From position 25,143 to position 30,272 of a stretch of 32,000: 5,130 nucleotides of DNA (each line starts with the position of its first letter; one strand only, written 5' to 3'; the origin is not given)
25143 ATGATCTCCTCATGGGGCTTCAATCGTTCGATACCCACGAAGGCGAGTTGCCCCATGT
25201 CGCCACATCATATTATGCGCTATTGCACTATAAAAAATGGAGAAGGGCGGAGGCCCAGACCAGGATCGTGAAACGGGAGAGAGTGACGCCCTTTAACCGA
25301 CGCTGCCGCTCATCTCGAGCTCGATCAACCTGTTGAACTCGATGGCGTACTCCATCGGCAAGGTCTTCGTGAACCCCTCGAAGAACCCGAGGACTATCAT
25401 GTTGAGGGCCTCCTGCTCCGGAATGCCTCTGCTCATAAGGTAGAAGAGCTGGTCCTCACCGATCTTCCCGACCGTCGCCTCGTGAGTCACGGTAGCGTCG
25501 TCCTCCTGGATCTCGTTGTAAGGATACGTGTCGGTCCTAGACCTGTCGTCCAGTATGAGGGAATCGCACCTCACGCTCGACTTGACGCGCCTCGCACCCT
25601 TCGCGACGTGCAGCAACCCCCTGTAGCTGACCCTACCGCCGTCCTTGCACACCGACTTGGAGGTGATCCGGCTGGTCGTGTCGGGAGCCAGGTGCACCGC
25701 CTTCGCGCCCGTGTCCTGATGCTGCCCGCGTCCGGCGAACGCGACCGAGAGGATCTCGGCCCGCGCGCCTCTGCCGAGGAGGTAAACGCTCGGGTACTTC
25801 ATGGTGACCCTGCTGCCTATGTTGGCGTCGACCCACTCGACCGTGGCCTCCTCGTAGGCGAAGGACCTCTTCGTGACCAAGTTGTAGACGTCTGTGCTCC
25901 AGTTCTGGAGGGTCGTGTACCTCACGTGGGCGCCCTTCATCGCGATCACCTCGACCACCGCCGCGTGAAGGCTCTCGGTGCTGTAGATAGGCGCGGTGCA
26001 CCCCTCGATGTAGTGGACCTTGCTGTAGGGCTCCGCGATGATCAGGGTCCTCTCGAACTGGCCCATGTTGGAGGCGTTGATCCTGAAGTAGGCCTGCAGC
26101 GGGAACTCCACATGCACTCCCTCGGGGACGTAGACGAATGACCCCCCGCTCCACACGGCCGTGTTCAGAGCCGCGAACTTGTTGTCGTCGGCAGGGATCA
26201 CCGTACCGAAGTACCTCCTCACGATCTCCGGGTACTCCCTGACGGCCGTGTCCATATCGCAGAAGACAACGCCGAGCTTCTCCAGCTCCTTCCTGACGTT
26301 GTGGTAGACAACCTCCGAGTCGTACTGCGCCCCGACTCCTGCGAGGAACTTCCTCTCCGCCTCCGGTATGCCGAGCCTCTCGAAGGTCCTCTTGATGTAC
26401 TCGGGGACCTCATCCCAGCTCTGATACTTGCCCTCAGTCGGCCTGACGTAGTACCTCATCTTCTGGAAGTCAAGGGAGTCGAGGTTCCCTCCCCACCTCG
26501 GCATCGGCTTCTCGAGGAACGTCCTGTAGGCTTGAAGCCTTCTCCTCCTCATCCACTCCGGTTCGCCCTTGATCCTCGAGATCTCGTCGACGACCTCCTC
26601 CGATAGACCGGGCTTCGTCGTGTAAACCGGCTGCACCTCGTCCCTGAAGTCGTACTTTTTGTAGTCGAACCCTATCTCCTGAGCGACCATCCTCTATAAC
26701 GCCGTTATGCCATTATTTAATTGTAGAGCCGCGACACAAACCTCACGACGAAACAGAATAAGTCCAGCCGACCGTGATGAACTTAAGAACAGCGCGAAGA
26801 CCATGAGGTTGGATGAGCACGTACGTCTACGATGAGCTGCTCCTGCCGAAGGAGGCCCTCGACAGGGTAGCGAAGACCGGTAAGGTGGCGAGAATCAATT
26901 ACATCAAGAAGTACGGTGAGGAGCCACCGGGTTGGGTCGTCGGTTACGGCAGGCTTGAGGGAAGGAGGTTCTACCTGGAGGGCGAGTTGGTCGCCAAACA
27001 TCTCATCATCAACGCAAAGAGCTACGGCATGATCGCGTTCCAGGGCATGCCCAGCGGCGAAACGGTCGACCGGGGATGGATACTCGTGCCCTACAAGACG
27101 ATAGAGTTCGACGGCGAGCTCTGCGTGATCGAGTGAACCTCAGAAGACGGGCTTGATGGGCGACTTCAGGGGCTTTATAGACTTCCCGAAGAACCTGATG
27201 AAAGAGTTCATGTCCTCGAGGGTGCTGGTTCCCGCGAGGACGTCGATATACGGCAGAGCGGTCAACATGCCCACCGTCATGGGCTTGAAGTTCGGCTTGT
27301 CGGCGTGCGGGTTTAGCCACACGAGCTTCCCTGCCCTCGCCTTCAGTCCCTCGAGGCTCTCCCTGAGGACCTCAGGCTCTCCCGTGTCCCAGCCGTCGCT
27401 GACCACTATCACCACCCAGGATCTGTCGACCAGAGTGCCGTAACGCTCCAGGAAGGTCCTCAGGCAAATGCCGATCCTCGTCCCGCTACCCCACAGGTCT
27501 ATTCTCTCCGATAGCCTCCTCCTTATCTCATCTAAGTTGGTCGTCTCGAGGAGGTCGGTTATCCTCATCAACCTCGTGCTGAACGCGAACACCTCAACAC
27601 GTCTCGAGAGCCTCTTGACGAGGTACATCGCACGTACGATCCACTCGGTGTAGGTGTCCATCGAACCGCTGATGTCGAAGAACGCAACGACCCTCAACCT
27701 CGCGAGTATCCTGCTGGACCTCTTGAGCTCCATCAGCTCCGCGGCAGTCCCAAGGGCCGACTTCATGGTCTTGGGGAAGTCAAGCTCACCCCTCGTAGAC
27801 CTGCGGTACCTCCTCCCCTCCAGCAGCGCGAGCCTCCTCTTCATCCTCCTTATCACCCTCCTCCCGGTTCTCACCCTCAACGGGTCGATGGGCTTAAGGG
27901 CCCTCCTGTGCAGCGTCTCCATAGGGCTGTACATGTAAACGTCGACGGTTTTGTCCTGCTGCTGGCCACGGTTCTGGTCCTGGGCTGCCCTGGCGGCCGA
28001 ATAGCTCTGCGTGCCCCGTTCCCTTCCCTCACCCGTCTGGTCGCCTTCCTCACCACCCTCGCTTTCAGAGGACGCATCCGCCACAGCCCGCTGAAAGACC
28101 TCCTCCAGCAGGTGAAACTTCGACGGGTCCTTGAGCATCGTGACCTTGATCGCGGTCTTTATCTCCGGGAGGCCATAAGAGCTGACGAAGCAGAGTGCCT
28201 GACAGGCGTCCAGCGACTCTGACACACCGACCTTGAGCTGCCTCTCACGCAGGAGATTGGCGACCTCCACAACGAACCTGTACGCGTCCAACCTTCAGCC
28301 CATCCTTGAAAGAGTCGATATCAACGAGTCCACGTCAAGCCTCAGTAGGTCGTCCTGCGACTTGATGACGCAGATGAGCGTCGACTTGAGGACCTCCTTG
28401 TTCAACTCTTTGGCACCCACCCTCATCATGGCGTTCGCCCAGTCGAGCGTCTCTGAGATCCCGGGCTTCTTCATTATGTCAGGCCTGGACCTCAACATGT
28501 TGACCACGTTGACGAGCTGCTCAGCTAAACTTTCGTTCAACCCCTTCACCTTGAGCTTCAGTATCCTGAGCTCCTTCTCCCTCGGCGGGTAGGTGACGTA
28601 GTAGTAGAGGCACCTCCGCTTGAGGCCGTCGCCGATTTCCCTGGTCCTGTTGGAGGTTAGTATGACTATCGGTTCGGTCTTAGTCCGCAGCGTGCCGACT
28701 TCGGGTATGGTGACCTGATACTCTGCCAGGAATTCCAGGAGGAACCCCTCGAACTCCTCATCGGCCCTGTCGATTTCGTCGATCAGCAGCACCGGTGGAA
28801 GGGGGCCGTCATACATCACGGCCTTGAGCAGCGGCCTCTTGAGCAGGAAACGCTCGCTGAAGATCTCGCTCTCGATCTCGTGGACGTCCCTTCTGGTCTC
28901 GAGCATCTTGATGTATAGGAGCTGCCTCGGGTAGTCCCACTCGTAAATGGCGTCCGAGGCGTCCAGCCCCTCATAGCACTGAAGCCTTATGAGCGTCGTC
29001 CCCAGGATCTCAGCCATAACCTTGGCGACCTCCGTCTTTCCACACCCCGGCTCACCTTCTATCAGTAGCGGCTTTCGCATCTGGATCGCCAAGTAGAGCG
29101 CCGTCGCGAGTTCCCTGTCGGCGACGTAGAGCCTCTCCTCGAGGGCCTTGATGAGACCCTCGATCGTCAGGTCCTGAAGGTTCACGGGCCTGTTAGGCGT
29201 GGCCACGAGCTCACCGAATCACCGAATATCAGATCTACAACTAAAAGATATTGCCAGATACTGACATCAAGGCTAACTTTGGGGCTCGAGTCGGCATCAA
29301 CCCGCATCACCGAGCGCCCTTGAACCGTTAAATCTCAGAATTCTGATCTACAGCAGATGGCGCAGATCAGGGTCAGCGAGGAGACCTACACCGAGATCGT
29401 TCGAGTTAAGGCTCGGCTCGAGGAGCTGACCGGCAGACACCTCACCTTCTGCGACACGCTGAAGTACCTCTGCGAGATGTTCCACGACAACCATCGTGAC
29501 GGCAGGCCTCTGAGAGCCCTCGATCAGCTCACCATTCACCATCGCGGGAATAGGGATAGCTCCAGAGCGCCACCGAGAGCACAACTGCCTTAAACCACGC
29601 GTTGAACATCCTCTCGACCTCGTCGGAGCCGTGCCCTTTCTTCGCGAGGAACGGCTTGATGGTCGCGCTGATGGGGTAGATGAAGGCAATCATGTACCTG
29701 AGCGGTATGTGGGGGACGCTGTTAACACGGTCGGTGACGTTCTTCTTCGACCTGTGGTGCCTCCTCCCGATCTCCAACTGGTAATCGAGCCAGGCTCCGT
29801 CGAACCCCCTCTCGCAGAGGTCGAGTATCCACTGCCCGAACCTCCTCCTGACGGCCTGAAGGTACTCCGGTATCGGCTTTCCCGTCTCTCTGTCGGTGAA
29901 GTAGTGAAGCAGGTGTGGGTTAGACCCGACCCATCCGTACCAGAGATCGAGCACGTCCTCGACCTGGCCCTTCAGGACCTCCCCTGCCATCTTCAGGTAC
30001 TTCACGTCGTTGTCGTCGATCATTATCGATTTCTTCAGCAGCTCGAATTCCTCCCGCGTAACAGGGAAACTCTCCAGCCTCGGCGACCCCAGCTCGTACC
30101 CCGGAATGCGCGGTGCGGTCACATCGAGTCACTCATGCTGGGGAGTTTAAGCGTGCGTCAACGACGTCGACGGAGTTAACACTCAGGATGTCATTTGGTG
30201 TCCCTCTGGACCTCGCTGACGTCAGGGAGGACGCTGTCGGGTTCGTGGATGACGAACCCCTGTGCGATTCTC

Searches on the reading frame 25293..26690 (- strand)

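Call 5: search_protein_families(library=pfam, proteins=[window:25293-26690:-])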
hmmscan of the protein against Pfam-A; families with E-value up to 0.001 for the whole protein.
window:25293-26690:- (465 aa): 2 families
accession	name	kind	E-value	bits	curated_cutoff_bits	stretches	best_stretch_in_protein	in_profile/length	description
PF01458.23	SUFBD_core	-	3.9e-87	292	27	1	202-436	1-232/232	SUF system FeS cluster assembly, SufBD core domain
PF19295.5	SufBD_N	-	6.6e-12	45.9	23.5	1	138-199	110-171/172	SufBD protein N-terminal region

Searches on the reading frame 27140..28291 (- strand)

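Call 57: search_protein_families(library=pfam, proteins=[window:27140-28291:-], max_evalue=0.001)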
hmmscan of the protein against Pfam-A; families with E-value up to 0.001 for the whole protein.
window:27140-28291:- (383 aa): 1 family
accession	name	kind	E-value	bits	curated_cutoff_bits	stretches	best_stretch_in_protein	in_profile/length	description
PF05762.20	VWA_CoxE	-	2.8e-45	154.9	26.4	1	148-360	6-221/222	VWA domain containing CoxE-like protein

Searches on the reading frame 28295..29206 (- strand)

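Call 57: search_protein_families(library=pfam, proteins=[window:28295-29206:-], max_evalue=0.001)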
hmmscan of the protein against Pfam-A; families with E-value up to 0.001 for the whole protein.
window:28295-29206:- (303 aa): 9 families
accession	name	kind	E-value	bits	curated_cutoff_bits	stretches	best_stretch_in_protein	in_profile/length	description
PF07728.20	AAA_5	-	5.8e-11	43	22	1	46-197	1-137/139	AAA domain (dynein-related subfamily)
PF00004.35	AAA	-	7.6e-10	39.8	21.2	1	48-199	2-123/131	ATPase family associated with various cellular activities (AAA)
PF07726.17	AAA_3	-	1.5e-09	38.2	27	0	47-86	2-41/131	ATPase family associated with various cellular activities (AAA)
PF13401.12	AAA_22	-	7.6e-05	23.5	27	0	45-161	6-109/130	AAA domain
PF03215.21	Rad17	-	0.00016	22.2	23.8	0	36-73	37-74/186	Rad17 P-loop domain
PF07724.20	AAA_2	-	0.00021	21.8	27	0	48-189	7-127/166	AAA domain (Cdc48 subfamily)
PF05496.18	RuvB_N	-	0.00038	20.7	27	0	47-72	36-61/159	Holliday junction DNA helicase RuvB P-loop domain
PF13191.12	AAA_16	-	0.0004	21.4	32.6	0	42-160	20-156/167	AAA ATPase domain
PF00158.32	Sigma54_activat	-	0.0007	19.8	20.2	0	37-66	15-44/168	Sigma-54 interaction domain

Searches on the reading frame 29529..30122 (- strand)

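Call 57: search_protein_families(library=pfam, proteins=[window:29529-30122:-], max_evalue=0.001)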
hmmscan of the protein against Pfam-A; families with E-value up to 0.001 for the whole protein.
window:29529-30122:- (197 aa): 1 family
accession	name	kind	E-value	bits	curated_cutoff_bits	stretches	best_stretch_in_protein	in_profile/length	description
PF11563.14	Protoglobin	-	1.4e-34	119.8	25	1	24-196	3-157/158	Protoglobin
